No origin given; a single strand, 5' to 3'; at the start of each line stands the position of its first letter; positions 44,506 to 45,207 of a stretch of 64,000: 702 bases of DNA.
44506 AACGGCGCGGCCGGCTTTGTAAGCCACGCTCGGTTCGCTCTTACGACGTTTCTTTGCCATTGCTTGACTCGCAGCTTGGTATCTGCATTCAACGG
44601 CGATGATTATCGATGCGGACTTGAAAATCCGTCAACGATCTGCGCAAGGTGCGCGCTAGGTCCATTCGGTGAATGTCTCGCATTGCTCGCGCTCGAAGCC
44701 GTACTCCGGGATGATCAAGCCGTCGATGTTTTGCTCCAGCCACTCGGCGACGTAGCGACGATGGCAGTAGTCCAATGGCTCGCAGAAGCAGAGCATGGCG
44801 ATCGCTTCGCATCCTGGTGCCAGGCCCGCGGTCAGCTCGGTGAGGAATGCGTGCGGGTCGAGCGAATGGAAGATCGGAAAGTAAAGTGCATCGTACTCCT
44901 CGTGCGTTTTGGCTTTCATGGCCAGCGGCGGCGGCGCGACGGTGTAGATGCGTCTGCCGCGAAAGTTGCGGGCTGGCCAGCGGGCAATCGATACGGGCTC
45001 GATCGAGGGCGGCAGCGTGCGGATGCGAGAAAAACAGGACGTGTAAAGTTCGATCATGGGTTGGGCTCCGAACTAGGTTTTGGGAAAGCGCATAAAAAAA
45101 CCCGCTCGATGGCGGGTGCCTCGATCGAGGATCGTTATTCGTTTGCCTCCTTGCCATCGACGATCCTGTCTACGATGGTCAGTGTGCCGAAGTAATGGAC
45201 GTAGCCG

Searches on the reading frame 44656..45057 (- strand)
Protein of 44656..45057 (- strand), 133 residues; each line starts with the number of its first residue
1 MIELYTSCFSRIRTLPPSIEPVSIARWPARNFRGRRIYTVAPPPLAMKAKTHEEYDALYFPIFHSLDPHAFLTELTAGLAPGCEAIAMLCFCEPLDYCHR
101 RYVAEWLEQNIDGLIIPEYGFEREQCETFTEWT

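Call 8: search_protein_families(library=pfam, proteins=[window:44656-45057:-], max_evalue=0.01)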
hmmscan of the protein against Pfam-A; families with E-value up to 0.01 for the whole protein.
window:44656-45057:- (133 aa): 1 family
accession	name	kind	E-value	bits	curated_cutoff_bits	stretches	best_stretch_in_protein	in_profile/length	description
PF22751.1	DUF488-N3a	-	8.5e-06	26.5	27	1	51-110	59-117/118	Active DUF488-N3 subclade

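Call 9: search_protein_families(library=phrogs, proteins=[window:44656-45057:-], max_evalue=0.001)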
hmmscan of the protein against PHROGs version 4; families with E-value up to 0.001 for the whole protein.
window:44656-45057:- (133 aa): 1 family
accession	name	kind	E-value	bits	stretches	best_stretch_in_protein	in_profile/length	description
phrog_2450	-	unknown function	4.9e-16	60.2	1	1-109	37-152/346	-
